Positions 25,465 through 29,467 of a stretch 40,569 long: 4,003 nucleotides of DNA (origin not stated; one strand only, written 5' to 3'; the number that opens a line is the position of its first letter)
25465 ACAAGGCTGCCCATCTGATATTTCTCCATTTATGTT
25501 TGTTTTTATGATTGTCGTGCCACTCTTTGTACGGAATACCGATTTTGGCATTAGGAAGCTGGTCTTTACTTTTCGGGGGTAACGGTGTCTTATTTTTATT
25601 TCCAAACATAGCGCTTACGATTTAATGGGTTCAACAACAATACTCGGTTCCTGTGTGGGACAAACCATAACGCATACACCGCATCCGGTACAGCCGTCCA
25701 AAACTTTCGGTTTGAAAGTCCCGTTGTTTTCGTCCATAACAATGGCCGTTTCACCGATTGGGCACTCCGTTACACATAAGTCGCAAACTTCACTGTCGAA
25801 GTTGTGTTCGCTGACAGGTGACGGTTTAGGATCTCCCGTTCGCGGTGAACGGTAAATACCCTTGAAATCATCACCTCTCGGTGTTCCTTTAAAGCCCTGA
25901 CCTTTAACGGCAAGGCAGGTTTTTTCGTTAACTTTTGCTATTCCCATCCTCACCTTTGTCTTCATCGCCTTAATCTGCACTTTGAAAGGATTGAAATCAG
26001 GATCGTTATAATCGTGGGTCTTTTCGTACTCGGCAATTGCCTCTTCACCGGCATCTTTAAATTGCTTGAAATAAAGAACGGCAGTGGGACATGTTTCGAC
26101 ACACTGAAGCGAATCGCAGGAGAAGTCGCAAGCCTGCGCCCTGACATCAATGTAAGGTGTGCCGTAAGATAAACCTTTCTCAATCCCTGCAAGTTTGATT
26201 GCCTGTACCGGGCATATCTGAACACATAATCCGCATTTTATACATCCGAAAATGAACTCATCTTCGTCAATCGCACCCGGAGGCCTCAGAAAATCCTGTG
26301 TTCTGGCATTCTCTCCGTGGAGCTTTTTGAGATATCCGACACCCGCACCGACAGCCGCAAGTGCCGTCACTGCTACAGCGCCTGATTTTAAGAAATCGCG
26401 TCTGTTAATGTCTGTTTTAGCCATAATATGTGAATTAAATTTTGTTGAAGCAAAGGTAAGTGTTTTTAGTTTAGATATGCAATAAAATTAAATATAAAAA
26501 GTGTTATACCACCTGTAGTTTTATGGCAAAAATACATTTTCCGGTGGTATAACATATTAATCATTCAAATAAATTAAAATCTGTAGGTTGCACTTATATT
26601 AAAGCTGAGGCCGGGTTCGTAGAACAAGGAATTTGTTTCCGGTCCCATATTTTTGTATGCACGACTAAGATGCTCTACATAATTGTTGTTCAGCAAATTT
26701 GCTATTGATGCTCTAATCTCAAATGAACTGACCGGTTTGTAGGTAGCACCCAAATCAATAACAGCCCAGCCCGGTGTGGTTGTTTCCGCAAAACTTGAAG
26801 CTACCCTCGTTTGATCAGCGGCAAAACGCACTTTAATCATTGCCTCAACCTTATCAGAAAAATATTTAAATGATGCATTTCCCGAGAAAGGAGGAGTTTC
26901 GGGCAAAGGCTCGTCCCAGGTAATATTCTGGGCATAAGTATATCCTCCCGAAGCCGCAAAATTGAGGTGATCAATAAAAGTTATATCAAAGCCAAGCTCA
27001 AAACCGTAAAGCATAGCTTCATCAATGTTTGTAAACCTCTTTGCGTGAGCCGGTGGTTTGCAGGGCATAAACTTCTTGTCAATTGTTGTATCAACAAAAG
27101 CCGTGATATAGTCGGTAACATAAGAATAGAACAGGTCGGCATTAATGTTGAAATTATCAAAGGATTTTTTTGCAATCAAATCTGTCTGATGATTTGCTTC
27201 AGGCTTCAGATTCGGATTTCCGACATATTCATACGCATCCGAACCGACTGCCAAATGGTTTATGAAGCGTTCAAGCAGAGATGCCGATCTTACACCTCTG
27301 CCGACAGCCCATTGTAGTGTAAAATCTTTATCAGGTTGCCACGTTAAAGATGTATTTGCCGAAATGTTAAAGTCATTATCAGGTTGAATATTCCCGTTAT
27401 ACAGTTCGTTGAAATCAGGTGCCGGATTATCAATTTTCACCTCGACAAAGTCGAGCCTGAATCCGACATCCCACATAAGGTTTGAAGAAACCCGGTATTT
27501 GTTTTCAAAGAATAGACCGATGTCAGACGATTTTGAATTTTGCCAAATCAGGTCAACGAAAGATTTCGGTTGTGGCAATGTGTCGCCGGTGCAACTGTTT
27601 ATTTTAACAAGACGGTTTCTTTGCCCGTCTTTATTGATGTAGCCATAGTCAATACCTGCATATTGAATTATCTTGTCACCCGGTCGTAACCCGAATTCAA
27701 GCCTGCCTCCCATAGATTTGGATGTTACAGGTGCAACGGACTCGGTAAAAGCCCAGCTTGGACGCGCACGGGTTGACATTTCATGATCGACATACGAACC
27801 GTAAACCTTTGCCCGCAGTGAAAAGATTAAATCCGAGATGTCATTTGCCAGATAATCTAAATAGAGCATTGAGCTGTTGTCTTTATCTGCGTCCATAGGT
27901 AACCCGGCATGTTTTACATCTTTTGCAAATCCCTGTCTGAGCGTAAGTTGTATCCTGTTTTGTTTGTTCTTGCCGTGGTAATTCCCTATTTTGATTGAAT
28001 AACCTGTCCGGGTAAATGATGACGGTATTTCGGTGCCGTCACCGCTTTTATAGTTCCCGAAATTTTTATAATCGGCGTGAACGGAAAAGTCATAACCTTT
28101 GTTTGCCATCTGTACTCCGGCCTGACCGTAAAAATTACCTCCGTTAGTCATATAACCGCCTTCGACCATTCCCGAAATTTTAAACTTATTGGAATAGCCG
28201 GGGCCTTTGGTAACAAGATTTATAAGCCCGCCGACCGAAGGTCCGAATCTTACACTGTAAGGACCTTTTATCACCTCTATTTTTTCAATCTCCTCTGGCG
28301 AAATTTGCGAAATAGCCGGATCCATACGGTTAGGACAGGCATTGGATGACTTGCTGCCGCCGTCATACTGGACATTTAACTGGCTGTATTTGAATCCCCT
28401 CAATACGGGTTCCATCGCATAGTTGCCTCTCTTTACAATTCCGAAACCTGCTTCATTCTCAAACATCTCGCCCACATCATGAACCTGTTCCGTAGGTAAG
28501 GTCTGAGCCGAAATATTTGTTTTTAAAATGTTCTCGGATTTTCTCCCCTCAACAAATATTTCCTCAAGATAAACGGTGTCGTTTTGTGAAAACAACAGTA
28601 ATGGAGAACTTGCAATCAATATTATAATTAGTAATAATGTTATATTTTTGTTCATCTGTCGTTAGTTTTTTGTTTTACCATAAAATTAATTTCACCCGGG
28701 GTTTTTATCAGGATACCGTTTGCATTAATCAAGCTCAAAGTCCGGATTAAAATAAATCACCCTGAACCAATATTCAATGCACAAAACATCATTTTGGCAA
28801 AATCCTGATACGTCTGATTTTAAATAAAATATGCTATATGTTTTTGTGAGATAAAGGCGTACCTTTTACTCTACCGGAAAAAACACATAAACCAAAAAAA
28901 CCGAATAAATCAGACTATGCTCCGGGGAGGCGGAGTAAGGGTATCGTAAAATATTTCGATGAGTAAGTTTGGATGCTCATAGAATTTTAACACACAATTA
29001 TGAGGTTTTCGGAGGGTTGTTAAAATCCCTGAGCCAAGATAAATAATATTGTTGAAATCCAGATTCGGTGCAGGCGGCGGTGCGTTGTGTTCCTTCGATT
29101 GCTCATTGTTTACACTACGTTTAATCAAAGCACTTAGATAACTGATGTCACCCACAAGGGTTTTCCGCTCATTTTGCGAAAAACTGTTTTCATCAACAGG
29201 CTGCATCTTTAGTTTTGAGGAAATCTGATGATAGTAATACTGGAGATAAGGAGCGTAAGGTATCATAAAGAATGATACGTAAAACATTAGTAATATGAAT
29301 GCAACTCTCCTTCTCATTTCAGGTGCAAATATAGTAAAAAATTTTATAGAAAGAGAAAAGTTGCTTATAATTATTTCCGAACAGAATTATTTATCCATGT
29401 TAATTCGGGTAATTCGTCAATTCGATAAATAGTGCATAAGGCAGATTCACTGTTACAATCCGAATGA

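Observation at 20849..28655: Stand-alone nos-accessory-like copper cluster with no NosZ and no NosD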

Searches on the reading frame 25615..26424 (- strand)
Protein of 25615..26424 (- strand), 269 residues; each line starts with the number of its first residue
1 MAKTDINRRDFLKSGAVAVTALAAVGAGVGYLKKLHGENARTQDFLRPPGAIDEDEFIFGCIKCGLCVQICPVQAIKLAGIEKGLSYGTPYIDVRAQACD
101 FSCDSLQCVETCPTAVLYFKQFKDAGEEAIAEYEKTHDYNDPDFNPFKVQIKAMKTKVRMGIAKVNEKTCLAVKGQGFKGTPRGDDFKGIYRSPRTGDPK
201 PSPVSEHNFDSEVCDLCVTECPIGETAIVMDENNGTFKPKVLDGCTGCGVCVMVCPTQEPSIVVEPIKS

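Call 3: search_protein_families(library=pfam, proteins=[window:25615-26424:-], max_evalue=0.01)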
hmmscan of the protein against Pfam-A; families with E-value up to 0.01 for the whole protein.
window:25615-26424:- (269 aa): 14 families
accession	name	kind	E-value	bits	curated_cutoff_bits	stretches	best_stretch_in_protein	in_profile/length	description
PF12838.12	Fer4_7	-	2e-14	54.2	27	2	61-115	2-51/52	4Fe-4S dicluster domain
PF00037.32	Fer4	-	8.2e-12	44.9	21.1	2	61-77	8-24/24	4Fe-4S binding domain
PF14697.11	Fer4_21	-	7.1e-10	39.3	35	2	214-258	11-54/59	4Fe-4S dicluster domain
PF13187.11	Fer4_9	-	1.9e-09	37.9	27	3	61-115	2-50/52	4Fe-4S dicluster domain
PF13237.11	Fer4_10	-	1.2e-08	35.1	25.5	1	214-256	12-53/53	4Fe-4S dicluster domain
PF13484.11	Fer4_16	-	2.4e-08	35.1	30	1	61-79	2-20/66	4Fe-4S double cluster binding domain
PF13183.11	Fer4_8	-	1.7e-07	32.1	27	1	54-73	47-66/68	4Fe-4S dicluster domain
PF12800.12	Fer4_4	-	4.4e-07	30.1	24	1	243-257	2-16/17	4Fe-4S binding domain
PF12837.12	Fer4_6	-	4.7e-07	29.9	25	2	61-76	9-24/24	4Fe-4S binding domain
PF13534.11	Fer4_17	-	6.5e-06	27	22.2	0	51-73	36-58/61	4Fe-4S dicluster domain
PF25160.1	LdpA_Fe-S-bd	-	9.4e-06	25.8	27.6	1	61-78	28-45/49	LdpA Fe-S cluster-binding domain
PF12797.12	Fer4_2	-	1.3e-05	25.3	24.5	2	242-257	7-22/22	4Fe-4S binding domain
PF12798.12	Fer4_3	-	5.8e-05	24.1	27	1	61-75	1-15/15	4Fe-4S binding domain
PF10518.14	TAT_signal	-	0.00059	20.1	22.7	1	5-23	1-19/21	TAT (twin-arginine translocation) pathway signal sequence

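Call 4: search_protein_families(library=ncbifam, proteins=[window:25615-26424:-], max_evalue=0.01)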
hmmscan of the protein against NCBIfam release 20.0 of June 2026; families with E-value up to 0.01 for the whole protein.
window:25615-26424:- (269 aa): 57 families (the best 25 are shown)
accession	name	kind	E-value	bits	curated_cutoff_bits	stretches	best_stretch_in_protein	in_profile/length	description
NF007012.0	PRK09476.1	equivalog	3.7e-36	124.6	269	2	2-175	5-144/254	ferredoxin-type protein NapG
TIGR00397.1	mauM_napG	subfamily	2.6e-24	86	178.85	2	7-117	3-110/213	MauM/NapG family ferredoxin-type protein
TIGR00402.1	napF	equivalog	7.2e-11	42.2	102.2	1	43-123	19-90/149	ferredoxin-type protein NapF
NF042909.1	FMH_DH_FwdF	exception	4.1e-09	36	375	1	60-129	226-286/336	tungsten-dependent formylmethanofuran dehydrogenase subunit FwdF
TIGR01971.1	NuoI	subfamily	1.6e-08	34.1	113.05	1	61-127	44-108/121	NADH-quinone oxidoreductase, chain I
NF045874.1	Vhu_polyferre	exception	2.4e-08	33.1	600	2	55-119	288-348/381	F420-non-reducing hydrogenase associated-polyferredoxin VhuB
NF040684.1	PorD_Arch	equivalog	2.8e-07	30.5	120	1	213-259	36-78/85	pyruvate synthase subunit PorD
NF005415.0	PRK06991.1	equivalog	5.6e-07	29.5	281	1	44-113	74-128/284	electron transport complex subunit RsxB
TIGR02179.1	PorD_KorD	subfamily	9.8e-07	28.8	60.05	1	212-259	28-71/78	2-oxoacid:acceptor oxidoreductase, delta subunit, pyruvate/2-ketoisovalerate family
NF004541.0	PRK05888.2-2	equivalog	1.3e-06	28.3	217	1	61-129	63-123/168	NADH-quinone oxidoreductase subunit NuoI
NF005504.0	PRK07118.1-3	equivalog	4.2e-06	26.3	437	1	56-121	216-269/293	Fe-S cluster domain-containing protein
TIGR01944.1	rnfB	subfamily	5.1e-06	26.2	68.7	1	61-129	115-172/190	RnfABCDGE type electron transport complex subunit B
NF004543.0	PRK05888.2-5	equivalog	5.7e-06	26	243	1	61-121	61-119/217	NADH-quinone oxidoreductase subunit NuoI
NF038196.1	ferrodoxin_EFR1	subfamily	6.1e-06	26.5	75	1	61-120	186-232/242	EFR1 family ferrodoxin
NF004536.0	PRK05888.1-1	equivalog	8.9e-06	25.1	212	1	61-136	60-135/180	NADH-quinone oxidoreductase subunit NuoI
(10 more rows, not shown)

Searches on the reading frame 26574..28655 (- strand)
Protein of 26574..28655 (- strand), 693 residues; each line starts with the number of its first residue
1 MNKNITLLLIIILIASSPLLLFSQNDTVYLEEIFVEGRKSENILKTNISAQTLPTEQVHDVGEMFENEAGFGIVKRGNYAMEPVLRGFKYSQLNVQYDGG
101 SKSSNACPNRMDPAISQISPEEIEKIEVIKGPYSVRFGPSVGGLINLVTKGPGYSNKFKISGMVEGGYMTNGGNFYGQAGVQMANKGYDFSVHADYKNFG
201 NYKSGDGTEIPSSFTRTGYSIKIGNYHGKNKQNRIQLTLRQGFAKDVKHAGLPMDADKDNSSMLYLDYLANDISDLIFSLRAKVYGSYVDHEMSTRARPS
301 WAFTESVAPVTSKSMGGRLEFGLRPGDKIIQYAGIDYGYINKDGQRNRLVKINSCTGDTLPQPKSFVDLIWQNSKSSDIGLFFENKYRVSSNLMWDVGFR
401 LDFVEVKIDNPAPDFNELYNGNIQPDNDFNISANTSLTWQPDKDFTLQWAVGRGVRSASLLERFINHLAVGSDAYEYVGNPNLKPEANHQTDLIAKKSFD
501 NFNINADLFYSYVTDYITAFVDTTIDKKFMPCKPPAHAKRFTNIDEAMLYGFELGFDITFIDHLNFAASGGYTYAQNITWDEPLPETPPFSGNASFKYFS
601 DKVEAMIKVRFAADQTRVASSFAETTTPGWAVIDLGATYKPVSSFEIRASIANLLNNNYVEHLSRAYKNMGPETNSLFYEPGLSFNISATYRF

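Call 3: search_protein_families(library=pfam, proteins=[window:26574-28655:-], max_evalue=0.01)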
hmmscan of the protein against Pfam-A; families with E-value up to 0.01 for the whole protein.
window:26574-28655:- (693 aa): 3 families
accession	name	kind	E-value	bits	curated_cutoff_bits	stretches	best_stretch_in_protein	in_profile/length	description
PF00593.30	TonB_dep_Rec_b-barrel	-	6.8e-41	142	27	1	188-654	19-436/436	TonB dependent receptor-like, beta-barrel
PF07715.20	Plug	-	1.2e-13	51.9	23.9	1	46-141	10-104/107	TonB-dependent Receptor Plug Domain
PF14905.12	OMP_b-brl_3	-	1.7e-09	37.7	27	1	392-660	127-379/408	Outer membrane protein beta-barrel family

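Call 4: search_protein_families(library=ncbifam, proteins=[window:26574-28655:-], max_evalue=0.01)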
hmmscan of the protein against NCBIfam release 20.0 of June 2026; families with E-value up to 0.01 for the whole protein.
window:26574-28655:- (693 aa): 28 families (the best 25 are shown)
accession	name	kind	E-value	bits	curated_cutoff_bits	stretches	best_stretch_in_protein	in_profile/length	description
TIGR01778.1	TonB-copper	equivalog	1.8e-68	231.9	472.45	1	58-693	14-637/637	TonB-dependent copper receptor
TIGR01786.1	TonB-hemlactrns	subfamily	7e-52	176.7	323.75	2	372-693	386-719/719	TonB-dependent hemoglobin/transferrin/lactoferrin family receptor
TIGR01785.1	TonB-hemin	subfamily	1.9e-44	152.2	316.85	1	45-693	22-677/677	TonB-dependent heme/hemoglobin receptor family protein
TIGR01783.1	TonB-siderophor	subfamily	1e-31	110.3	223.5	2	48-272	9-224/649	TonB-dependent siderophore receptor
NF010010.0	PRK13483.1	equivalog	3.9e-20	71.4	927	2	438-658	411-637/660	ligand-gated channel protein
NF010038.0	PRK13513.1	equivalog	7.7e-19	67.7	942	2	437-658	402-636/659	ligand-gated channel protein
NF049946.1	TonB_dep_CU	exception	3.5e-15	55.4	700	2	494-661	503-663/683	TonB-dependent receptor, CU motif-type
TIGR01779.1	TonB-B12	equivalog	2.8e-14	52.6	599.7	2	475-659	420-593/614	TonB-dependent vitamin B12 receptor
TIGR01776.1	TonB-tbp-lbp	subfamily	1.1e-13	50.1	468.8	3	229-554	500-769/946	lactoferrin/transferrin family TonB-dependent receptor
NF049945.1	TonB_dep_FCYXU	equivalog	6.2e-13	48.2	825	1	84-221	99-237/697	TonB-dependent receptor, FCYXU motif-type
NF007478.2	PRK10064.1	equivalog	2.3e-12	46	745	1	48-658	54-640/663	catecholate siderophore receptor CirA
NF049947.1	TonB_dep_PCPU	exception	7.4e-12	44.3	800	2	86-182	100-195/685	TonB-dependent receptor, PCPU motif-type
TIGR01782.1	TonB-Xanth-Caul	subfamily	1.3e-11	43.5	310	1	474-683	633-858/868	TonB-dependent receptor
NF038289.1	Zn_piracy_ZnuD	exception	2.6e-11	42.9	950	2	46-149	52-153/685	zinc piracy TonB-dependent receptor ZnuD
NF050067.1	TonBEntbctnRecCfrA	equivalog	2.8e-11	42.5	1200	2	430-664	423-667/698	TonB-dependent ferric enterobactin receptor CfrA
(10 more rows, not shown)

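Call 57: search_solved_structures(query=window:26574-28655:-, max_evalue=1e-10, show_alignments=1)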
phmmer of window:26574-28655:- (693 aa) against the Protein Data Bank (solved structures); distinct sequences matched with E-value up to 1e-10: 6.
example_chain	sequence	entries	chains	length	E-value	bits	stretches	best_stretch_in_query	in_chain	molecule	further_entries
6fok_A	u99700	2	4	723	2.1e-35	125.6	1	58-327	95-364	Putative copper transport outer membrane porin OprC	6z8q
6z8s_A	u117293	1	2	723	9.9e-35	123.4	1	58-327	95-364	Putative copper transport outer membrane porin OprC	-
6z8r_A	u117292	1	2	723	2e-34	122.4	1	58-327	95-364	Putative copper transport outer membrane porin OprC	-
6z8y_A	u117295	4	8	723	4.3e-34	121.3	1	58-327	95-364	Putative copper transport outer membrane porin OprC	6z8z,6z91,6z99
6z8t_A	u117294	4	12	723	4.7e-34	121.2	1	58-327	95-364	Putative copper transport outer membrane porin OprC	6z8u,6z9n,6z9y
6fom_A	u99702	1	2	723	2.9e-33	118.6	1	58-327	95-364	Putative copper transport outer membrane porin OprC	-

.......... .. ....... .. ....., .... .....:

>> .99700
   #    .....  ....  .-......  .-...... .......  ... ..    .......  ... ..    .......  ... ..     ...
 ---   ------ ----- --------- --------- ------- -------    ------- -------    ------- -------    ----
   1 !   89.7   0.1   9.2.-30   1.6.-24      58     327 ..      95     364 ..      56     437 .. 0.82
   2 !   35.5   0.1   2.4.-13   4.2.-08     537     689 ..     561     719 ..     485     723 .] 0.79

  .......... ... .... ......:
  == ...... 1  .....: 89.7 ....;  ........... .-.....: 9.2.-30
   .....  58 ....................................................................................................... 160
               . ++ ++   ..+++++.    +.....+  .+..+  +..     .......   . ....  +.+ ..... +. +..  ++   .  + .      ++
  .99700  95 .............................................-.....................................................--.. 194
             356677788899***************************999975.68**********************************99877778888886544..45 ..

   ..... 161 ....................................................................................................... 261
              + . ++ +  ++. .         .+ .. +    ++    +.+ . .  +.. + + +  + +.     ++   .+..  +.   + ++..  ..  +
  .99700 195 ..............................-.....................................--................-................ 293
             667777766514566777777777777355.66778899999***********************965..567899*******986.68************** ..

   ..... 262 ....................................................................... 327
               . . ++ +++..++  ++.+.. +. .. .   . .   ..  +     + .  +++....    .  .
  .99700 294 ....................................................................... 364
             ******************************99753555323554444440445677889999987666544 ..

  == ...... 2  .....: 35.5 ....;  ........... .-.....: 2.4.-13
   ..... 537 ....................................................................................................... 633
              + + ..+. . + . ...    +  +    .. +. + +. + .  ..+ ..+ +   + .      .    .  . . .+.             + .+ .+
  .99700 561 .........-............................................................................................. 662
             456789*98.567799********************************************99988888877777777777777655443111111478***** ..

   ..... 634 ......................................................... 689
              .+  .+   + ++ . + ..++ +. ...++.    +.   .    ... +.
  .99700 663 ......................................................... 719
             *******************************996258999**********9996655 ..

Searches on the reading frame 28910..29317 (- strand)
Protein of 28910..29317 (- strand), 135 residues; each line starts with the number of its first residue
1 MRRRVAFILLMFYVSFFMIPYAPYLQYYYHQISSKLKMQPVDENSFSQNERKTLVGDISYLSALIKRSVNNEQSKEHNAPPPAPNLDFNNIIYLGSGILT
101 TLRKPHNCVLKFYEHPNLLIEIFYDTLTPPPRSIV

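Call 9: search_protein_families(library=pfam, proteins=[window:28910-29317:-], max_evalue=0.001)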
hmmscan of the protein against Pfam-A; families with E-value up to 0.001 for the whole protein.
window:28910-29317:- (135 aa): 0 families
